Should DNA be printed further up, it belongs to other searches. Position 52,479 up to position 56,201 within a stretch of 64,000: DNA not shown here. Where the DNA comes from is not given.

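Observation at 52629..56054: Intact CheY-like receiver domain embedded inside a tandem HdrA-like flavoprotein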

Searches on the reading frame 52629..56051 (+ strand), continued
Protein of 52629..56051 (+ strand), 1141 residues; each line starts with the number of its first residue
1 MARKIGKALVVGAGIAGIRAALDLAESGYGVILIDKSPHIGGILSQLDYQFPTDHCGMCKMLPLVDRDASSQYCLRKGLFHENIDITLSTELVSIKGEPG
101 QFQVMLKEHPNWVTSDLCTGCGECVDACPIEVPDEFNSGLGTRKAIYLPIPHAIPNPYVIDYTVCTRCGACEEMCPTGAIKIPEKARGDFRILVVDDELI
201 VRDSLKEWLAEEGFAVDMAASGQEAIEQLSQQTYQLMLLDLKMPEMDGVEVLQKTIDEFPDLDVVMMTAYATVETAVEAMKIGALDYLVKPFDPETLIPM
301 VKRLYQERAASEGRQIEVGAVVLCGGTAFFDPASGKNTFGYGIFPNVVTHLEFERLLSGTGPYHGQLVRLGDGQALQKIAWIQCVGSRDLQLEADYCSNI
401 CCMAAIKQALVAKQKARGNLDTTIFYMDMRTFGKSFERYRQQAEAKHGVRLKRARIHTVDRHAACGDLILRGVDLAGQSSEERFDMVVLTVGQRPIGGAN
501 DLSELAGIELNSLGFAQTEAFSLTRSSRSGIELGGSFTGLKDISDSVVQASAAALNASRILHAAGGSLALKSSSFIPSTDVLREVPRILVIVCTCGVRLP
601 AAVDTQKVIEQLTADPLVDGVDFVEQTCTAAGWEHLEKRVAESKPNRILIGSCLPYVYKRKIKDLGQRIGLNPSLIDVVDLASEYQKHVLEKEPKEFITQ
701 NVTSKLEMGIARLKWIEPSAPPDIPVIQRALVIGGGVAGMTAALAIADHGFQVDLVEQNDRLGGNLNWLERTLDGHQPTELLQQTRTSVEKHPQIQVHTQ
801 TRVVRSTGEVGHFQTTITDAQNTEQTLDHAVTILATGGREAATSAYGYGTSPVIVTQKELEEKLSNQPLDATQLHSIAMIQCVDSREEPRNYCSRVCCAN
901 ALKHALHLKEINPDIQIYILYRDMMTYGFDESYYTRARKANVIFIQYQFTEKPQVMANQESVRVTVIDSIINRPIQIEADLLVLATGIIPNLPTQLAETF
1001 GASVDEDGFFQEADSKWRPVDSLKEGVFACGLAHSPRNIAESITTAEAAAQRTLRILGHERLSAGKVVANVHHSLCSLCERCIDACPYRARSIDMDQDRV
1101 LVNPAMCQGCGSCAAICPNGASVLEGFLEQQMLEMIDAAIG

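Call 48: search_protein_families(library=pfam, proteins=[P0122, P0131, P0134, P0124, P0132, P0146, P0145, P0153], max_evalue=1e-8)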
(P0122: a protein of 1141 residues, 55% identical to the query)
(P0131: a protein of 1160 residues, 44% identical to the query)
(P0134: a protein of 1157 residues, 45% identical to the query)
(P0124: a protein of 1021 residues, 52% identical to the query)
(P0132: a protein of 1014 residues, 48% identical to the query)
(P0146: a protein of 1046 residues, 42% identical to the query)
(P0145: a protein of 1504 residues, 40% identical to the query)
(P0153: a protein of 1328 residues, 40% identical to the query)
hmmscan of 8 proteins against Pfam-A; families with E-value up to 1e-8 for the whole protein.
P0122 (1141 aa): 15 families
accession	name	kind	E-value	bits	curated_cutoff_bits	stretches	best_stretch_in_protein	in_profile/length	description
PF00072.30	Response_reg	-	4.3e-32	111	30.2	1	192-298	1-107/111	Response regulator receiver domain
PF07992.20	Pyr_redox_2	-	1.4e-24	87.5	26.1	0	8-109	3-92/291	Pyridine nucleotide-disulphide oxidoreductase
PF00037.32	Fer4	-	1e-16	60.4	21.1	0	160-181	3-24/24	4Fe-4S binding domain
PF13237.11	Fer4_10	-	4.1e-16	59.1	25.5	0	1073-1119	5-53/53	4Fe-4S dicluster domain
PF13450.12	NAD_binding_8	-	6.5e-16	58.8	21.9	0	731-766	1-36/68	NAD(P)-binding Rossmann-like domain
PF12838.12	Fer4_7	-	3.4e-15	56.7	27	0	118-179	2-52/52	4Fe-4S dicluster domain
PF00890.30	FAD_binding_2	-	1.7e-13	51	20.4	0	729-769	2-42/414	FAD binding domain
PF12831.13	FAD_oxidored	-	2e-13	50.9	27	0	730-765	3-38/416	FAD dependent oxidoreductase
PF13187.11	Fer4_9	-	8.6e-12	45.3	27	0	118-180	2-52/52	4Fe-4S dicluster domain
PF00070.33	Pyr_redox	-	1.8e-11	44.8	22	0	728-762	1-35/82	Pyridine nucleotide-disulphide oxidoreductase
PF12837.12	Fer4_6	-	2.6e-11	43.3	25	0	160-180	4-24/24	4Fe-4S binding domain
PF01266.30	DAO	-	3.1e-11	43.8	27.9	0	9-42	3-37/353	FAD dependent oxidoreductase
PF01134.28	GIDA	-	1.2e-09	38.2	22.1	0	730-759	3-32/391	Glucose inhibited division protein A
PF01262.27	AlaDh_PNT_C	-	6.5e-09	36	23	0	728-761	30-63/214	Alanine dehydrogenase/PNT, C-terminal domain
PF03486.20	HI0933_like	-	9.9e-09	35.4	50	0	728-764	2-38/244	HI0933-like protein Rossmann domain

P0131 (1160 aa): 12 families
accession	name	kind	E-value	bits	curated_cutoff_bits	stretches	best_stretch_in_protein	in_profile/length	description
PF00072.30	Response_reg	-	3.5e-30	104.9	30.2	1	192-301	1-110/111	Response regulator receiver domain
PF07992.20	Pyr_redox_2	-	2.5e-19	70.3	26.1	0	737-850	4-116/291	Pyridine nucleotide-disulphide oxidoreductase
PF12838.12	Fer4_7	-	5.5e-18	65.6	27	0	1081-1126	2-52/52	4Fe-4S dicluster domain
PF00037.32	Fer4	-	2.2e-17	62.5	21.1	0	159-181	2-24/24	4Fe-4S binding domain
PF12831.13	FAD_oxidored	-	1e-14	55.1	27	0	9-45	3-39/416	FAD dependent oxidoreductase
PF13450.12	NAD_binding_8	-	8.7e-13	48.8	21.9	0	738-771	1-34/68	NAD(P)-binding Rossmann-like domain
PF01266.30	DAO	-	1.7e-12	48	27.9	0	736-778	2-49/353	FAD dependent oxidoreductase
PF13187.11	Fer4_9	-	3.2e-12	46.7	27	0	118-180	2-52/52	4Fe-4S dicluster domain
PF13237.11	Fer4_10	-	1.3e-11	44.6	25.5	0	1076-1123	4-53/53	4Fe-4S dicluster domain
PF13484.11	Fer4_16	-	4.1e-10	40.7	30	0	165-187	2-27/66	4Fe-4S double cluster binding domain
PF12837.12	Fer4_6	-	2.5e-09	37.1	25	0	112-132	3-23/24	4Fe-4S binding domain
PF00890.30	FAD_binding_2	-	8.1e-09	35.6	20.4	0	736-774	2-40/414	FAD binding domain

P0134 (1157 aa): 8 families
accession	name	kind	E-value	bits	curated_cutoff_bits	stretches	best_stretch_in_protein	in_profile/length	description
PF00072.30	Response_reg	-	4.3e-29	101.4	30.2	1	192-301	1-110/111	Response regulator receiver domain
PF07992.20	Pyr_redox_2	-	2.3e-17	63.8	26.1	0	746-878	3-135/291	Pyridine nucleotide-disulphide oxidoreductase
PF12831.13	FAD_oxidored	-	1.7e-13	51.1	27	0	747-783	3-39/416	FAD dependent oxidoreductase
PF00037.32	Fer4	-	2.8e-13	49.5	21.1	0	112-132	2-22/24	4Fe-4S binding domain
PF00890.30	FAD_binding_2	-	1e-11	45.1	20.4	0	746-784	2-40/414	FAD binding domain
PF12838.12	Fer4_7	-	2.8e-11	44.1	27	0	117-179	1-52/52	4Fe-4S dicluster domain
PF01266.30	DAO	-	4.5e-10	40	27.9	0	746-780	2-37/353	FAD dependent oxidoreductase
PF13450.12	NAD_binding_8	-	2.9e-09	37.5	21.9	0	748-787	1-40/68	NAD(P)-binding Rossmann-like domain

P0124 (1021 aa): 15 families
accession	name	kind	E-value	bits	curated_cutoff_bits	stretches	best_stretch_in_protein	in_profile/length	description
PF07992.20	Pyr_redox_2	-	7.9e-25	88.3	26.1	1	604-718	3-114/291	Pyridine nucleotide-disulphide oxidoreductase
PF00037.32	Fer4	-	2.3e-20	71.9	21.1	0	158-181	1-24/24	4Fe-4S binding domain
PF13450.12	NAD_binding_8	-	2.7e-17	63.2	21.9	0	606-642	1-37/68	NAD(P)-binding Rossmann-like domain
PF12838.12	Fer4_7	-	6e-17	62.3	27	1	118-179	2-52/52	4Fe-4S dicluster domain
PF12831.13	FAD_oxidored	-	1.3e-16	61.3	27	0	605-641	3-39/416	FAD dependent oxidoreductase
PF13237.11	Fer4_10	-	6.5e-16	58.4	25.5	1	113-176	4-53/53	4Fe-4S dicluster domain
PF13187.11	Fer4_9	-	5.2e-13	49.2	27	1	118-180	2-52/52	4Fe-4S dicluster domain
PF01266.30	DAO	-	2.2e-12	47.6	27.9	0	9-41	3-35/353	FAD dependent oxidoreductase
PF00890.30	FAD_binding_2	-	4.1e-12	46.4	20.4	0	604-642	2-40/414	FAD binding domain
PF00070.33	Pyr_redox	-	9.8e-11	42.5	22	0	8-41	2-35/82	Pyridine nucleotide-disulphide oxidoreductase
PF12837.12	Fer4_6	-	1.5e-10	40.9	25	0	113-130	4-21/24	4Fe-4S binding domain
PF13484.11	Fer4_16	-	2.8e-10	41.2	30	0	165-189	2-25/66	4Fe-4S double cluster binding domain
PF12797.12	Fer4_2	-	2.8e-10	39.9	24.5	0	113-130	5-22/22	4Fe-4S binding domain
PF14697.11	Fer4_21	-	1.7e-09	38.1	35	0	113-181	3-58/59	4Fe-4S dicluster domain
PF03486.20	HI0933_like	-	5.8e-09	36.2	50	0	604-637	3-36/244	HI0933-like protein Rossmann domain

P0132 (1014 aa): 14 families
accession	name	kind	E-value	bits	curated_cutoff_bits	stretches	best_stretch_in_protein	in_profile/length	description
PF07992.20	Pyr_redox_2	-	9.7e-24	84.7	26.1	0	601-712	3-112/291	Pyridine nucleotide-disulphide oxidoreductase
PF00037.32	Fer4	-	8.4e-18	63.8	21.1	0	157-179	1-23/24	4Fe-4S binding domain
PF13450.12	NAD_binding_8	-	1.3e-16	61.1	21.9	0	603-640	1-38/68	NAD(P)-binding Rossmann-like domain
PF12838.12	Fer4_7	-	2.8e-15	57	27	1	948-993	2-52/52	4Fe-4S dicluster domain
PF01266.30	DAO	-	2.8e-13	50.6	27.9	0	8-43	2-42/353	FAD dependent oxidoreductase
PF14697.11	Fer4_21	-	3.6e-13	49.9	35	0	941-995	1-58/59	4Fe-4S dicluster domain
PF00890.30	FAD_binding_2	-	6.3e-13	49.1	20.4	0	601-637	2-38/414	FAD binding domain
PF12831.13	FAD_oxidored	-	8.4e-13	48.8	27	0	602-637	3-38/416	FAD dependent oxidoreductase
PF12837.12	Fer4_6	-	2.5e-11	43.4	25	0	158-179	3-24/24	4Fe-4S binding domain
PF25160.1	LdpA_Fe-S-bd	-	3e-11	43.3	27.6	0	952-997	7-46/49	LdpA Fe-S cluster-binding domain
PF13237.11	Fer4_10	-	3.6e-11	43.3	25.5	0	943-990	4-53/53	4Fe-4S dicluster domain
PF13187.11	Fer4_9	-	1.5e-09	38.1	27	0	948-994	2-52/52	4Fe-4S dicluster domain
PF01134.28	GIDA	-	5.1e-09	36.1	22.1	0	602-630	3-31/391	Glucose inhibited division protein A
PF00070.33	Pyr_redox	-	7.1e-09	36.5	22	0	601-634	2-35/82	Pyridine nucleotide-disulphide oxidoreductase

P0146 (1046 aa): 14 families
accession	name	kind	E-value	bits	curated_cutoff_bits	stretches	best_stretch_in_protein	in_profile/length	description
PF07992.20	Pyr_redox_2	-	5.5e-28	98.7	26.1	0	622-737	3-115/291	Pyridine nucleotide-disulphide oxidoreductase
PF00037.32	Fer4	-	2.6e-19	68.6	21.1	0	167-189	2-24/24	4Fe-4S binding domain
PF12838.12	Fer4_7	-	1e-17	64.7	27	0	980-1025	1-51/52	4Fe-4S dicluster domain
PF13450.12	NAD_binding_8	-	1e-16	61.4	21.9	0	624-660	1-37/68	NAD(P)-binding Rossmann-like domain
PF12831.13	FAD_oxidored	-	6.2e-15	55.8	27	0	16-52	2-38/416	FAD dependent oxidoreductase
PF00070.33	Pyr_redox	-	2.7e-14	53.9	22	0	621-702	1-70/82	Pyridine nucleotide-disulphide oxidoreductase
PF13187.11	Fer4_9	-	9.7e-13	48.4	27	0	125-188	1-52/52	4Fe-4S dicluster domain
PF00890.30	FAD_binding_2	-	1.4e-12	47.9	20.4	0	16-50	2-36/414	FAD binding domain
PF13484.11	Fer4_16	-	3.1e-12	47.5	30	0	172-193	1-21/66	4Fe-4S double cluster binding domain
PF13237.11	Fer4_10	-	9.9e-12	45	25.5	0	977-1023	5-53/53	4Fe-4S dicluster domain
PF14697.11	Fer4_21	-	4.3e-11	43.2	35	0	975-1024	2-53/59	4Fe-4S dicluster domain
PF01134.28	GIDA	-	1.1e-09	38.4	22.1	0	16-45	2-29/391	Glucose inhibited division protein A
PF13738.12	Pyr_redox_3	-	2.5e-09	37.2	30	0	619-730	164-267/305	Pyridine nucleotide-disulphide oxidoreductase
PF01266.30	DAO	-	7.8e-09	35.9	27.9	0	16-49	2-35/353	FAD dependent oxidoreductase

P0145 (1504 aa): 17 families
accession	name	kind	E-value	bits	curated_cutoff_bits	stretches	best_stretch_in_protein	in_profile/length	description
PF07992.20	Pyr_redox_2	-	4.4e-60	204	26.1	1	280-577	2-291/291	Pyridine nucleotide-disulphide oxidoreductase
PF13450.12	NAD_binding_8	-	1.7e-23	83.1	21.9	0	283-318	1-36/68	NAD(P)-binding Rossmann-like domain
PF12831.13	FAD_oxidored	-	3e-23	83.2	27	0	281-322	2-43/416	FAD dependent oxidoreductase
PF00070.33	Pyr_redox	-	1.9e-20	73.6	22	0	415-479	1-69/82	Pyridine nucleotide-disulphide oxidoreductase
PF13738.12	Pyr_redox_3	-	6.4e-19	68.8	30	0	406-561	157-305/305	Pyridine nucleotide-disulphide oxidoreductase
PF00890.30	FAD_binding_2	-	1.2e-18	68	20.4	0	1093-1129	2-38/414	FAD binding domain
PF01266.30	DAO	-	2.3e-18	67.3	27.9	0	280-315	1-37/353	FAD dependent oxidoreductase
PF14691.11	Fer4_20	-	5.9e-17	61.9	25.8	1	170-247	30-110/113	Dihydroprymidine dehydrogenase domain II, 4Fe-4S cluster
PF01134.28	GIDA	-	9.8e-17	61.5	22.1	0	280-314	1-36/391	Glucose inhibited division protein A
PF03486.20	HI0933_like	-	1.9e-13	50.9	50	0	280-315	2-37/244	HI0933-like protein Rossmann domain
PF01262.27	AlaDh_PNT_C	-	2.6e-13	50.3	23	0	280-311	30-61/214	Alanine dehydrogenase/PNT, C-terminal domain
PF01946.23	Thi4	-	9.1e-13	48.4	26.2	0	281-349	20-85/235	Thi4 family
PF13241.12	NAD_binding_7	-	6e-11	43.3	22.1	0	410-458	4-56/104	Putative NAD(P)-binding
PF01494.25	FAD_binding_3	-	1.6e-10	41.2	22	0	280-313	3-36/349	FAD binding domain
PF00037.32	Fer4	-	1.8e-10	40.6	21.1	0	115-133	2-20/24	4Fe-4S binding domain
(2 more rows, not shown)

P0153 (1328 aa): 17 families
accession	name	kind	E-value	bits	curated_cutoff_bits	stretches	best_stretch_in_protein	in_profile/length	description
PF07992.20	Pyr_redox_2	-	8.1e-41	140.8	26.1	2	235-401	131-291/291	Pyridine nucleotide-disulphide oxidoreductase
PF13450.12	NAD_binding_8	-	3.4e-26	91.8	21.9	0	256-292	1-37/68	NAD(P)-binding Rossmann-like domain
PF12831.13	FAD_oxidored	-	8.1e-23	81.8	27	0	911-946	3-38/416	FAD dependent oxidoreductase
PF03486.20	HI0933_like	-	1.1e-16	61.5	50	0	909-946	2-39/244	HI0933-like protein Rossmann domain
PF00070.33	Pyr_redox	-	4.4e-16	59.6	22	0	253-287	1-35/82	Pyridine nucleotide-disulphide oxidoreductase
PF00890.30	FAD_binding_2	-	1.5e-15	57.8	20.4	0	910-945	2-37/414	FAD binding domain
PF01266.30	DAO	-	1.6e-14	54.7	27.9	0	253-287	1-35/353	FAD dependent oxidoreductase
PF01134.28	GIDA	-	4.3e-13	49.5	22.1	0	911-939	3-31/391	Glucose inhibited division protein A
PF13738.12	Pyr_redox_3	-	1.1e-12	48.3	30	0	907-1018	164-268/305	Pyridine nucleotide-disulphide oxidoreductase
PF01593.30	Amino_oxidase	-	1.7e-12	47.8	19.8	0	917-949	1-33/443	Flavin containing amine oxidoreductase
PF14691.11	Fer4_20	-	1.8e-12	47.5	25.8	1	161-240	29-111/113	Dihydroprymidine dehydrogenase domain II, 4Fe-4S cluster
PF01494.25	FAD_binding_3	-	2.1e-12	47.4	22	0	909-941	3-35/349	FAD binding domain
PF01262.27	AlaDh_PNT_C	-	7.4e-12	45.6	23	0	253-284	30-61/214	Alanine dehydrogenase/PNT, C-terminal domain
PF00037.32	Fer4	-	1.1e-10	41.3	21.1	0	1250-1272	2-24/24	4Fe-4S binding domain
PF01946.23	Thi4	-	1.9e-10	40.8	26.2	0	14-51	20-58/235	Thi4 family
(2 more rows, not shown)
